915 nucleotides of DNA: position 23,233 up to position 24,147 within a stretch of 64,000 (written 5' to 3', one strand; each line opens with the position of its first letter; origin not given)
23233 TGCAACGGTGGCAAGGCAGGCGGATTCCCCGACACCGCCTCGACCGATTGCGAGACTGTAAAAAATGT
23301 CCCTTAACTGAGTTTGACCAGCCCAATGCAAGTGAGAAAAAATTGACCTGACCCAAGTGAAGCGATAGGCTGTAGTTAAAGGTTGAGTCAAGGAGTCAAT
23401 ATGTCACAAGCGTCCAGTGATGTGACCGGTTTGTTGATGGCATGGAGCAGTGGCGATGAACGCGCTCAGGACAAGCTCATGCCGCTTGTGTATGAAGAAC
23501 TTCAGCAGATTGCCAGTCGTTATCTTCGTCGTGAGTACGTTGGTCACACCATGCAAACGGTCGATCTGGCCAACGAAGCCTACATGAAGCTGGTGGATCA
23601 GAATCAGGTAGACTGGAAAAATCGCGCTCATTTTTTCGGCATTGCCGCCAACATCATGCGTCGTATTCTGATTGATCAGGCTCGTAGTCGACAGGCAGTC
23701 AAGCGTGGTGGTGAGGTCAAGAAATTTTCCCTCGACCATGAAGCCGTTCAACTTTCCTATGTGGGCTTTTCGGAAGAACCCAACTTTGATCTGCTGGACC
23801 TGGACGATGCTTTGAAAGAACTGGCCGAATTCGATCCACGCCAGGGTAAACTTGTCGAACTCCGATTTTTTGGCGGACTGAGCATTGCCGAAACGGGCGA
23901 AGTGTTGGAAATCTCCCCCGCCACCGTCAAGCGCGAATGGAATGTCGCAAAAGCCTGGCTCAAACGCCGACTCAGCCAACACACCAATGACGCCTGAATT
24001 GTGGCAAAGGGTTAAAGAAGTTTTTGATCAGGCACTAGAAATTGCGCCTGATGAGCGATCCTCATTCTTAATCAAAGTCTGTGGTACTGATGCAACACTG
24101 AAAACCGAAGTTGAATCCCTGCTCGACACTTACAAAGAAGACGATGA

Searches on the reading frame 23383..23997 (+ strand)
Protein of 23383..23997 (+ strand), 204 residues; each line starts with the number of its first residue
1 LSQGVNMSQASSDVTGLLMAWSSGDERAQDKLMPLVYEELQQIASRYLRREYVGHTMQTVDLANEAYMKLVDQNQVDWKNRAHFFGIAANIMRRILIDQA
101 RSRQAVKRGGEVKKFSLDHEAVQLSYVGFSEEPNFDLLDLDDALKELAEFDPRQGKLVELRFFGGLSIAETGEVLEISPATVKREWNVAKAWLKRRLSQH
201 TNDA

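Call 8: search_protein_families(library=pfam, proteins=[window:23383-23997:+], max_evalue=0.01)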
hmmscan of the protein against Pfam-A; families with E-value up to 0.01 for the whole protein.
window:23383-23997:+ (204 aa): 3 families
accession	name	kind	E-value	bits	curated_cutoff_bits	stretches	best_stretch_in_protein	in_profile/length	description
PF07638.17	Sigma70_ECF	-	1e-57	195.5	21.1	1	12-198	2-184/185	ECF sigma factor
PF08281.18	Sigma70_r4_2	-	2.2e-07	30.8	25.7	1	146-184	7-45/54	Sigma-70, region 4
PF04545.22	Sigma70_r4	-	6.2e-06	26.1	24.1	1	147-184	2-39/50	Sigma-70, region 4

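Call 37: find_homologous_proteins(query=window:23401-23994:+, max_evalue=1e-20)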
Query window:23401-23994:+ (198 aa): 7997 proteins with E <= 1e-20 among 8000 candidates; the best 120 are listed.
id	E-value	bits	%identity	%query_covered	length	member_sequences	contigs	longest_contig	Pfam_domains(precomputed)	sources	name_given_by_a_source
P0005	4.6e-125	433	100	100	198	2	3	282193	PF07638.18,PF04545.23,PF08281.19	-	-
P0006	2.2e-113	395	91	99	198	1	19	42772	PF07638.18,PF04545.23,PF08281.19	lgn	-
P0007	7.1e-113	393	92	98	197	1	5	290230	PF07638.18,PF04545.23,PF08281.19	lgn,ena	-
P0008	1.1e-66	242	58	98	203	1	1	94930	PF07638.18,PF04545.23,PF08281.19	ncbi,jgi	jgi:RNA polymerase sigma factor (TIGR02999 family)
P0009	1.7e-66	242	60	97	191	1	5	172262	PF07638.18,PF04545.23,PF08281.19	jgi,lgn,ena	-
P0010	1.9e-66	242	58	97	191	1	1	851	PF07638.18,PF04545.23,PF08281.19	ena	-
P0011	2.3e-66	241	59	97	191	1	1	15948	PF07638.18,PF04545.23,PF08281.19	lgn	-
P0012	2.7e-66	241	58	97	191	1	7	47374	PF07638.18,PF04545.23,PF08281.19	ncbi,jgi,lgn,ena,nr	ncbi:MAG TPA: sigma-70 family RNA polymerase sigma factor [Blastocatellia bacterium]|nr:sigma-70 fam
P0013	2.9e-66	241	60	97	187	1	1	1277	PF07638.18,PF04545.23,PF08281.19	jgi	jgi:RNA polymerase sigma factor (TIGR02999 family)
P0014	3.7e-66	241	58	97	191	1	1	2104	PF07638.18,PF04545.23,PF08281.19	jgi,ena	-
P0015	4.4e-66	240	59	97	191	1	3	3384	PF07638.18,PF04545.23,PF08281.19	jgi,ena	jgi:RNA polymerase sigma factor (TIGR02999 family)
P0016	5.2e-66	240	61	95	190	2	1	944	PF07638.18,PF04545.23,PF08281.19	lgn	-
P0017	6.0e-66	240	58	97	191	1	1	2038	PF07638.18,PF04545.23,PF08281.19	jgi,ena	-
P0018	8.0e-66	240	59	97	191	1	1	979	PF07638.18,PF04545.23,PF08281.19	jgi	jgi:RNA polymerase sigma factor (TIGR02999 family)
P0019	1.2e-65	239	58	97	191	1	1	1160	PF07638.18,PF04545.23,PF08281.19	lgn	-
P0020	1.5e-65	239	59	96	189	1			PF07638.18,PF04545.23,PF08281.19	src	-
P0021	1.5e-65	239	59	97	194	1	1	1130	PF07638.18,PF04545.23,PF08281.19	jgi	jgi:RNA polymerase sigma factor (TIGR02999 family)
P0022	1.6e-65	239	59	96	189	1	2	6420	PF07638.18,PF04545.23,PF08281.19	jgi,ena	-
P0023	1.8e-65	238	59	97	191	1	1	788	PF07638.18,PF04545.23,PF08281.19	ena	-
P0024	1.8e-65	238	58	99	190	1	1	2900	PF07638.18,PF04545.23,PF08281.19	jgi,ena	-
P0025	1.9e-65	238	58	97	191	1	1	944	PF07638.18,PF04545.23,PF08281.19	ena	-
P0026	1.9e-65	238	58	97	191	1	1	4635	PF07638.18,PF04545.23,PF08281.19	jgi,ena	-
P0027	2.0e-65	238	58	97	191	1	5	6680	PF07638.18,PF04545.23,PF08281.19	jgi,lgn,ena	-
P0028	2.0e-65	238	58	97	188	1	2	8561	PF07638.18,PF04545.23,PF08281.19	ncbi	-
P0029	2.5e-65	238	60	97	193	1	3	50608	PF07638.18,PF04545.23,PF08281.19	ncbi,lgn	-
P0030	2.6e-65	238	57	97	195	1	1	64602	PF07638.18,PF04545.23,PF08281.19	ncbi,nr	ncbi:MAG TPA: sigma-70 family RNA polymerase sigma factor [Blastocatellia bacterium]|nr:sigma-70 fam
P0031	2.9e-65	238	59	97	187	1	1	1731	PF07638.18,PF04545.23,PF08281.19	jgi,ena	-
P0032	3.6e-65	237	60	97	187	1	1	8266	PF07638.18,PF04545.23,PF08281.19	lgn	-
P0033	3.8e-65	237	57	98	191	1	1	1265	PF07638.18,PF04545.23,PF08281.19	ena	-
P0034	5.6e-65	237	58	99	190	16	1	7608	PF07638.18,PF04545.23,PF08281.19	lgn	-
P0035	5.9e-65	237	57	99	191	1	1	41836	PF07638.18,PF04545.23,PF08281.19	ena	-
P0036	6.4e-65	237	58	99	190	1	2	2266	PF07638.18,PF04545.23,PF08281.19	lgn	-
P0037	7.0e-65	236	57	97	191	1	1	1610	PF07638.18,PF04545.23,PF08281.19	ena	-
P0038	7.2e-65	236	58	97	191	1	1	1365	PF07638.18,PF04545.23,PF08281.19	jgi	jgi:RNA polymerase sigma factor (TIGR02999 family)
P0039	7.4e-65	236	57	97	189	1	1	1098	PF07638.18,PF04545.23,PF08281.19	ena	-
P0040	7.8e-65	236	59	97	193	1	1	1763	PF07638.18,PF04545.23,PF08281.19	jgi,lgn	jgi:RNA polymerase sigma factor (TIGR02999 family)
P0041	8.1e-65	236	58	97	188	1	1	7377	PF07638.18,PF04545.23,PF08281.19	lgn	-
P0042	1.0e-64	236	58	97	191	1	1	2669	PF07638.18,PF04545.23,PF08281.19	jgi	-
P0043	1.1e-64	236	57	97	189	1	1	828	PF07638.18,PF04545.23,PF08281.19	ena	-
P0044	1.1e-64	236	58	96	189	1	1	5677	PF07638.18,PF04545.23,PF08281.19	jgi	jgi:RNA polymerase sigma factor (TIGR02999 family)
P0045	1.2e-64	236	59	97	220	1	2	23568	PF07638.18,PF04545.23,PF08281.19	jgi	jgi:RNA polymerase sigma factor (TIGR02999 family)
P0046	1.4e-64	235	57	98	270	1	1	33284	PF07638.18,PF04545.23,PF08281.19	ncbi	-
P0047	1.4e-64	235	61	97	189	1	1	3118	PF07638.18,PF04545.23,PF08281.19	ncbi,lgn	-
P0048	1.4e-64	235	58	97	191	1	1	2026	PF07638.18,PF08281.19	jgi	jgi:RNA polymerase sigma factor (TIGR02999 family)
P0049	1.7e-64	235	60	95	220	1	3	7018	PF07638.18,PF04545.23,PF08281.19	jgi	jgi:RNA polymerase sigma factor (TIGR02999 family)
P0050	1.8e-64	235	57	97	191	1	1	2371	PF07638.18,PF04545.23,PF08281.19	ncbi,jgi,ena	-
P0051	2.0e-64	235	59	94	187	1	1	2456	PF07638.18,PF04545.23,PF08281.19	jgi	jgi:RNA polymerase sigma factor (TIGR02999 family)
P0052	2.2e-64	235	61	97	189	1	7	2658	PF07638.18,PF04545.23,PF08281.19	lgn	-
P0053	2.4e-64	235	56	99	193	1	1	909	PF07638.18,PF04545.23,PF08281.19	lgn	-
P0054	2.8e-64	235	57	100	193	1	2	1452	PF07638.18,PF04545.23,PF08281.19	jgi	jgi:RNA polymerase sigma-70 factor (ECF subfamily)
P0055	3.0e-64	234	56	97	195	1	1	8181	PF07638.18,PF04545.23,PF08281.19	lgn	-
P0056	3.1e-64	234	57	97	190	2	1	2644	PF07638.18,PF04545.23,PF08281.19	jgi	jgi:RNA polymerase sigma factor (TIGR02999 family)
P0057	3.3e-64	234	57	97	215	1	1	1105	PF07638.18,PF04545.23,PF08281.19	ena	-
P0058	3.4e-64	234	57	97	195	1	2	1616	PF07638.18,PF04545.23,PF08281.19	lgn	-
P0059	3.8e-64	234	57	97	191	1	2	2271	PF07638.18,PF04545.23,PF08281.19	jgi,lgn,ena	-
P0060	3.9e-64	234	58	98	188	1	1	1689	PF07638.18,PF04545.23,PF08281.19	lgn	-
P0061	4.0e-64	234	57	96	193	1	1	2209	PF07638.18,PF04545.23,PF08281.19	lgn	-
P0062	4.1e-64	234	58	94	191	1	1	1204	PF07638.18,PF04545.23,PF08281.19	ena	-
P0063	4.1e-64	234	59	93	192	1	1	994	PF07638.18,PF04545.23,PF08281.19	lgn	-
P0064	4.2e-64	234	59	97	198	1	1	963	PF07638.18,PF04545.23,PF08281.19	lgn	-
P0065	5.0e-64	234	57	97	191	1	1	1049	PF07638.18,PF04545.23,PF08281.19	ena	-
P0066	5.5e-64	234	58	97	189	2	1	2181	PF07638.18,PF04545.23,PF08281.19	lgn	-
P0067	6.0e-64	233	60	94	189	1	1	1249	PF07638.18,PF04545.23,PF08281.19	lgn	-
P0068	6.9e-64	233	57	97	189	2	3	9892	PF07638.18,PF04545.23,PF08281.19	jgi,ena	jgi:RNA polymerase sigma factor (TIGR02999 family)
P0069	7.0e-64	233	57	97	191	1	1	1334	PF07638.18,PF04545.23,PF08281.19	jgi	jgi:RNA polymerase sigma factor (TIGR02999 family)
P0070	7.1e-64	233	57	97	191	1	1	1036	PF07638.18,PF04545.23,PF08281.19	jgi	jgi:RNA polymerase sigma factor (TIGR02999 family)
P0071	7.2e-64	233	56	96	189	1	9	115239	PF07638.18,PF04545.23,PF08281.19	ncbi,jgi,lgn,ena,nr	ncbi:MAG: RNA polymerase subunit sigma-70 [Acidobacteria bacterium]|nr:MAG: RNA polymerase subunit s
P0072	9.7e-64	233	54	100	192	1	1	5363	PF07638.18,PF04545.23,PF08281.19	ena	-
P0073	1.1e-63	233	57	97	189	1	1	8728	PF07638.18,PF04545.23,PF08281.19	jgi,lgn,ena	-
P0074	1.3e-63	232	58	97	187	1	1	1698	PF07638.18,PF04545.23,PF08281.19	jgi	jgi:RNA polymerase sigma factor (TIGR02999 family)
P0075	1.6e-63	232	56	97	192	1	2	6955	PF07638.18,PF04545.23,PF08281.19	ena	-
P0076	1.6e-63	232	56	97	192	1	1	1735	PF07638.18,PF04545.23,PF08281.19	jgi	-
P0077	1.7e-63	232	57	99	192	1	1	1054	PF07638.18,PF04545.23,PF08281.19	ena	-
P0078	1.8e-63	232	57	97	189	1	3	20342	PF07638.18,PF04545.23,PF08281.19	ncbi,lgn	-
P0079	1.8e-63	232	60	95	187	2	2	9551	PF07638.18,PF04545.23,PF08281.19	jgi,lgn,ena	-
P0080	1.8e-63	232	58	97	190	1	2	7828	PF07638.18,PF04545.23,PF08281.19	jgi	jgi:RNA polymerase sigma factor (TIGR02999 family)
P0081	2.1e-63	232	57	94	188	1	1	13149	PF07638.18,PF04545.23,PF08281.19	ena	-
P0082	2.3e-63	232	58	94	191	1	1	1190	PF07638.18,PF04545.23,PF08281.19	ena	-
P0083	2.4e-63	231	56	97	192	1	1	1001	PF07638.18,PF04545.23,PF08281.19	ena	-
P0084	2.4e-63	231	58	96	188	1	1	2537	PF13384.13,PF07638.18,PF04545.23,PF08281.19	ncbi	-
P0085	2.4e-63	231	58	96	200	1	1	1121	PF07638.18,PF04545.23,PF08281.19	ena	-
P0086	2.5e-63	231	58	97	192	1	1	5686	PF07638.18,PF04545.23,PF08281.19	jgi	jgi:RNA polymerase sigma-70 factor (ECF subfamily)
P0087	2.5e-63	231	58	96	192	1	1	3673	PF07638.18,PF04545.23,PF08281.19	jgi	jgi:RNA polymerase sigma-70 factor (ECF subfamily)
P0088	2.7e-63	231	57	99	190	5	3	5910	PF07638.18,PF04545.23,PF08281.19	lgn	-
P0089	3.3e-63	231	59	96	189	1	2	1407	PF07638.18,PF04545.23,PF08281.19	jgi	jgi:RNA polymerase sigma factor (TIGR02999 family)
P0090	3.5e-63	231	56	97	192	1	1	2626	PF07638.18,PF04545.23,PF08281.19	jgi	-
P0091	3.9e-63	231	58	94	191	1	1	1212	PF07638.18,PF04545.23,PF08281.19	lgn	-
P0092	4.1e-63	231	56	97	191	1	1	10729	PF07638.18,PF04545.23,PF08281.19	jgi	jgi:RNA polymerase sigma factor (TIGR02999 family)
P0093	4.1e-63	231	58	96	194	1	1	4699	PF07638.18,PF04545.23,PF08281.19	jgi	jgi:RNA polymerase sigma factor (TIGR02999 family)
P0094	4.2e-63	231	58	98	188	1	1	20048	PF07638.18,PF04545.23,PF08281.19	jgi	jgi:RNA polymerase sigma factor (TIGR02999 family)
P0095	4.4e-63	231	59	97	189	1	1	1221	PF07638.18,PF04545.23,PF08281.19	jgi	jgi:RNA polymerase sigma factor (TIGR02999 family)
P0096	4.5e-63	231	57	95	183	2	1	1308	PF07638.18,PF04545.23,PF08281.19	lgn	-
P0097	4.6e-63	231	58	95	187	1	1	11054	PF07638.18,PF04545.23,PF08281.19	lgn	-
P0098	4.7e-63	231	57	97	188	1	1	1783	PF07638.18,PF04545.23,PF08281.19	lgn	-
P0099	5.0e-63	230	59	95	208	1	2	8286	PF07638.18,PF04545.23,PF08281.19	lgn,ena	-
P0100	5.2e-63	230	58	94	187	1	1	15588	PF07638.18,PF04545.23,PF08281.19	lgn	-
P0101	5.2e-63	230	58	98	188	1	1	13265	PF07638.18,PF04545.23,PF08281.19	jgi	jgi:RNA polymerase sigma factor (TIGR02999 family)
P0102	5.4e-63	230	57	97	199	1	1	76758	PF07638.18,PF04545.23,PF08281.19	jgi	jgi:RNA polymerase sigma factor (TIGR02999 family)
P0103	5.4e-63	230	57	97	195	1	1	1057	PF07638.18,PF04545.23,PF08281.19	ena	-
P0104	5.4e-63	230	57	94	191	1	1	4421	PF07638.18,PF04545.23,PF08281.19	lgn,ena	-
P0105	6.0e-63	230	56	97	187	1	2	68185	PF07638.18,PF04545.23,PF08281.19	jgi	jgi:RNA polymerase sigma factor (TIGR02999 family)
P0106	6.6e-63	230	56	94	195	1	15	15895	PF07638.18,PF04545.23,PF08281.19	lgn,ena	-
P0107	6.7e-63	230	56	94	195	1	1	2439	PF07638.18,PF04545.23,PF08281.19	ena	-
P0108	6.8e-63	230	57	94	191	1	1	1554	PF07638.18,PF04545.23,PF08281.19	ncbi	-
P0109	6.9e-63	230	55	97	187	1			PF07638.18,PF04545.23,PF08281.19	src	-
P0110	8.3e-63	230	58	97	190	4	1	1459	PF07638.18,PF04545.23,PF08281.19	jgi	jgi:RNA polymerase sigma factor (TIGR02999 family)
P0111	8.4e-63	230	60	97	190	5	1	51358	PF07638.18,PF04545.23,PF08281.19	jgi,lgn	-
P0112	8.6e-63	230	58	94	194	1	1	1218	PF07638.18,PF04545.23,PF08281.19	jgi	jgi:RNA polymerase sigma factor (TIGR02999 family)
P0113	8.8e-63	230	61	91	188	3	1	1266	PF07638.18,PF04545.23,PF08281.19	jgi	jgi:RNA polymerase sigma factor (TIGR02999 family)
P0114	9.5e-63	230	56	97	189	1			PF07638.18,PF04545.23,PF08281.19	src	-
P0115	9.7e-63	229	56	97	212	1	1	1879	PF07638.18,PF04545.23,PF08281.19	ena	-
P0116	1.1e-62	229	57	97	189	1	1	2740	PF07638.18,PF04545.23,PF08281.19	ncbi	-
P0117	1.2e-62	229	59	95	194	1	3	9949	PF07638.18,PF04545.23,PF08281.19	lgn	-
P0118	1.2e-62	229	59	93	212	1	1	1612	PF07638.18,PF04545.23,PF08281.19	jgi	jgi:RNA polymerase sigma factor (TIGR02999 family)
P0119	1.2e-62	229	56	96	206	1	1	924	PF07638.18,PF04545.23,PF08281.19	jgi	-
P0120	1.3e-62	229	57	99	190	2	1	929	PF07638.18,PF04545.23,PF08281.19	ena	-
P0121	1.3e-62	229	57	97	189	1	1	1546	PF07638.18,PF04545.23,PF08281.19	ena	-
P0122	1.3e-62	229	57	97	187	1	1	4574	PF07638.18,PF04545.23,PF08281.19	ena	-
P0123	1.4e-62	229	55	97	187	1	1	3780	PF07638.18,PF04545.23,PF08281.19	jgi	jgi:RNA polymerase sigma factor (TIGR02999 family)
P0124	1.4e-62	229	59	95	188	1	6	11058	PF07638.18,PF04545.23,PF08281.19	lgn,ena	-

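Call 38: find_encoding_contigs(protein=P0007, flank=10000, max_places=3)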
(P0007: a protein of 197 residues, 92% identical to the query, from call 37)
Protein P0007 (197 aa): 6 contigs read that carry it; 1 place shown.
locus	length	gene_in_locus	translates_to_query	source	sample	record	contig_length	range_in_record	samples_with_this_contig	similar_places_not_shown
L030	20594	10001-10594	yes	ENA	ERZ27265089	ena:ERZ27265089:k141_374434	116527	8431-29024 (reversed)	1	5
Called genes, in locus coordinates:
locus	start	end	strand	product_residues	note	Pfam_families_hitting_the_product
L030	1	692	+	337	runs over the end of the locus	-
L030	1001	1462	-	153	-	-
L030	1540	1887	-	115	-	-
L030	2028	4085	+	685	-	PF02897:Peptidase_S9_N, PF00326:Peptidase_S9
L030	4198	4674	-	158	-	PF04173:DoxD, PF07681:DoxX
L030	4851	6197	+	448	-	-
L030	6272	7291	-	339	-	PF04228:Zn_peptidase, PF13585:CHU_C (weak)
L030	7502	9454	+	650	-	PF00353:HemolysinCabind (weak)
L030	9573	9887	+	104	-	-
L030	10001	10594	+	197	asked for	PF07638:Sigma70_ECF, PF08281:Sigma70_r4_2, PF04545:Sigma70_r4 (weak)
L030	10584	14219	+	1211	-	PF00069:Pkinase, PF07714:PK_Tyr_Ser-Thr, PF03109:ABC1, PF13191:AAA_16 (weak), PF13424:TPR_12 (weak), PF17874:TPR_MalT (weak), PF24885:TPR_NPHP3 (weak), PF13424:TPR_12, +8 more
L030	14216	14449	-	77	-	-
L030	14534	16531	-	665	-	PF00496:SBP_bac_5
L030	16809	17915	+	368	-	PF01321:Creatinase_N, PF00557:Peptidase_M24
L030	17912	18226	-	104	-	PF01381:HTH_3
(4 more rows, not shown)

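Call 39: find_encoding_contigs(protein=P0006, flank=10000, max_places=2)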
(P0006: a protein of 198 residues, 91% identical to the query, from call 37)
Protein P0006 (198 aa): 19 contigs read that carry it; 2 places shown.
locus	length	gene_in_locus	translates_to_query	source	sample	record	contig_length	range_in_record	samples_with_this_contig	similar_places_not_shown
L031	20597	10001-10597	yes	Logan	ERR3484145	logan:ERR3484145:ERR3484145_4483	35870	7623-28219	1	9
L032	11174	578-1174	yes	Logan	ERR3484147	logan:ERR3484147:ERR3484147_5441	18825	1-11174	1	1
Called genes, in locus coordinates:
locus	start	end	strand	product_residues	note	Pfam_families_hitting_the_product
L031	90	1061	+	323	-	PF00355:Rieske, PF19112:VanA_C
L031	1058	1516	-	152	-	PF00583:Acetyltransf_1, PF13508:Acetyltransf_7 (weak)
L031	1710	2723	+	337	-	-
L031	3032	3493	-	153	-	-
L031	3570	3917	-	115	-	-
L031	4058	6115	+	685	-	PF02897:Peptidase_S9_N, PF00326:Peptidase_S9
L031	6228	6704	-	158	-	PF04173:DoxD, PF07681:DoxX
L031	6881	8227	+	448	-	-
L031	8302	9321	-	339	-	PF04228:Zn_peptidase, PF13585:CHU_C (weak)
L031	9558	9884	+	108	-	-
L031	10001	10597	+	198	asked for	PF07638:Sigma70_ECF, PF08281:Sigma70_r4_2, PF04545:Sigma70_r4 (weak)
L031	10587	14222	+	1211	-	PF00069:Pkinase, PF07714:PK_Tyr_Ser-Thr, PF03109:ABC1, PF13191:AAA_16 (weak), PF13424:TPR_12 (weak), PF17874:TPR_MalT (weak), PF24885:TPR_NPHP3 (weak), PF13424:TPR_12, +8 more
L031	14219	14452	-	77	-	-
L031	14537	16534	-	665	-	PF00496:SBP_bac_5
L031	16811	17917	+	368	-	PF01321:Creatinase_N, PF00557:Peptidase_M24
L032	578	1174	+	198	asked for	PF07638:Sigma70_ECF, PF08281:Sigma70_r4_2, PF04545:Sigma70_r4 (weak)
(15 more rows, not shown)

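Call 42: search_protein_families(library=ncbifam, proteins=[window:23401-23994:+], max_evalue=0.001)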
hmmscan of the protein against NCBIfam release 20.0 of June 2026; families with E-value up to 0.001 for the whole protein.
window:23401-23994:+ (198 aa): 28 families (the best 25 are shown)
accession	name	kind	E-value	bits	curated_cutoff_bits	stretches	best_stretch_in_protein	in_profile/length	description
TIGR02999.1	Sig-70_X6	subfamily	4.1e-64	215.8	126.15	1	6-192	2-183/183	ECF-type sigma factor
TIGR02937.1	sigma70-ECF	superfamily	3e-17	62.7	42.9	1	23-191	3-165/165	sigma-70 family RNA polymerase sigma factor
NF009166.1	PRK12513.1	equivalog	2.4e-12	47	206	1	5-195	6-190/193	RNA polymerase sigma factor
NF007227.0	PRK09645.1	subfamily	1.2e-09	38.3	202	1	17-192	5-171/177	sigma-70 family RNA polymerase sigma factor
TIGR02952.1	Sig70_famx2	equivalog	2.1e-07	31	206.45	1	26-189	12-168/170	ECF subfamily RNA polymerase sigma factor, BldN family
TIGR02983.1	SigE-fam_strep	subfamily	2.3e-07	30.8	141.55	1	47-193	27-160/162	SigE family RNA polymerase sigma factor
NF007220.0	PRK09639.1-5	equivalog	7.9e-07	29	260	1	47-195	24-168/181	RNA polymerase sigma factor SigX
TIGR02984.1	Sig-70_plancto1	subfamily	8e-07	28.8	183.75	1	139-189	136-186/189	RNA polymerase sigma-70 factor, Planctomycetaceae-specific subfamily 1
TIGR02954.1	Sig70_famx3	hypoth_equivalog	9.9e-07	28.7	188.5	1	15-193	10-169/170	RNA polymerase sigma-70 factor, TIGR02954 family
NF058625.1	sigma_PG0214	equivalog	2.2e-06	27.5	130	1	45-196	23-166/170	GFO_1088 family ECF-type sigma factor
NF009165.0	PRK12512.1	equivalog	2.8e-06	27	198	1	4-187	5-175/184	RNA polymerase sigma factor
NF009172.0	PRK12519.1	subfamily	4.9e-06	26.2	222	1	47-192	50-190/194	RNA polymerase sigma factor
NF009176.0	PRK12524.1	equivalog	1.1e-05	25.3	264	1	9-179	14-172/196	RNA polymerase sigma factor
NF007223.0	PRK09641.1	equivalog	1.8e-05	24.7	209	1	16-193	13-186/187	RNA polymerase sigma factor SigW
TIGR02948.1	SigW_bacill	equivalog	2e-05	24.7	243.1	1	16-192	13-185/187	RNA polymerase sigma factor SigW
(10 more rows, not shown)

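Call 56: find_encoding_contigs(protein=P0008, flank=10000, max_places=1)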
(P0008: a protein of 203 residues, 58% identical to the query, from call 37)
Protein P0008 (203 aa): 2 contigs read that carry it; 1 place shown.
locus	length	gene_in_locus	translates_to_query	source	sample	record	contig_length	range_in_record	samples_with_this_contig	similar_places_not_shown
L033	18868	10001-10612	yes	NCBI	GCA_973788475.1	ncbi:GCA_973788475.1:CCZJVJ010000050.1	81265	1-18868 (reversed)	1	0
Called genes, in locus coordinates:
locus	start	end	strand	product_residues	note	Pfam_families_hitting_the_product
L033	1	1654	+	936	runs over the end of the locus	PF00211:Guanylate_cyc, PF20703:nSTAND1 (faint), PF13401:AAA_22, PF25872:HTH_77, PF07719:TPR_2 (faint), PF13374:TPR_10 (faint), PF17874:TPR_MalT (faint), PF13424:TPR_12, +4 more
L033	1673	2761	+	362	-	PF05787:PhoX (faint), PF06739:SBBP (faint), PF13449:Phytase-like (faint), PF20067:SSL_N (faint), PF24684:Vgb_lyase (faint), PF01436:NHL, PF08450:SGL (weak), PF01436:NHL, +3 more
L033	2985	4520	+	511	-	PF18911:PKD_4, PF00801:PKD, PF22352:K319L-like_PKD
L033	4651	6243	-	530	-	PF13567:DUF4131, PF03772:Competence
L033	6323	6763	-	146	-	-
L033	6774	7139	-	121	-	-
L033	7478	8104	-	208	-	-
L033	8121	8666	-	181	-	PF01252:Peptidase_A8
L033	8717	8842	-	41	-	-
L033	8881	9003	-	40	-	-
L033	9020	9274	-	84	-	-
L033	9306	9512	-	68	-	-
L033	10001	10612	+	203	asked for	PF07638:Sigma70_ECF, PF08281:Sigma70_r4_2, PF04545:Sigma70_r4 (weak)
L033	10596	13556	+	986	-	PF00069:Pkinase, PF07714:PK_Tyr_Ser-Thr, PF03109:ABC1, PF13432:TPR_16 (weak), PF00515:TPR_1 (weak), PF14559:TPR_19, PF13414:TPR_11 (weak), PF13424:TPR_12 (weak), +9 more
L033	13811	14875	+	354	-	PF08220:HTH_DeoR (weak), PF01628:HrcA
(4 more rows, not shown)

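Call 57: find_encoding_contigs(protein=P0009, flank=10000, max_places=1)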
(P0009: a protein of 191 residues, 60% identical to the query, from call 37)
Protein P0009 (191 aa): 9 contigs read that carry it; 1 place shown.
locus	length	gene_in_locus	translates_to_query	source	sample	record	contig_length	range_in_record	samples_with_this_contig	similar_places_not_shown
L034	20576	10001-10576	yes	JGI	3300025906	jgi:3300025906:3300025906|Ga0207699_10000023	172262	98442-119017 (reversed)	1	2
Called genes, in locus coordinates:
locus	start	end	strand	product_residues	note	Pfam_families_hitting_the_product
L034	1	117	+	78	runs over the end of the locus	-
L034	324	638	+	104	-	-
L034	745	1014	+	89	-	PF02148:zf-UBP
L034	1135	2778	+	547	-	PF05977:MFS_3, PF07690:MFS_1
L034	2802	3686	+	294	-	PF00248:Aldo_ket_red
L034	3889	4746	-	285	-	PF18914:DUF5666 (weak), PF00691:OmpA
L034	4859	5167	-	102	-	-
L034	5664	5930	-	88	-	-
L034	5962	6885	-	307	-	-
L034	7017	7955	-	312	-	-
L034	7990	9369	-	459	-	PF01435:Peptidase_M48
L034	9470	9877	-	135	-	PF13828:DUF4190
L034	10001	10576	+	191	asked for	PF07638:Sigma70_ECF, PF08281:Sigma70_r4_2, PF04545:Sigma70_r4 (weak)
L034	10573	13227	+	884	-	PF00515:TPR_1 (faint), PF01636:APH (faint), PF07719:TPR_2 (faint), PF13181:TPR_8 (faint), PF00069:Pkinase, PF07714:PK_Tyr_Ser-Thr, PF03109:ABC1 (weak), PF13424:TPR_12 (weak), +10 more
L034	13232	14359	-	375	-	PF23381:Beta-prop_IFT122_1st, PF25174:Beta-prop_THOC3, PF25391:WD40_Gbeta, PF24817:WD40_WDHD1_1st, PF25173:Beta-prop_WDR3_1st, PF25175:Beta-prop_WDR5, PF23414:Beta-prop_EML_2, PF25174:Beta-prop_THOC3, +54 more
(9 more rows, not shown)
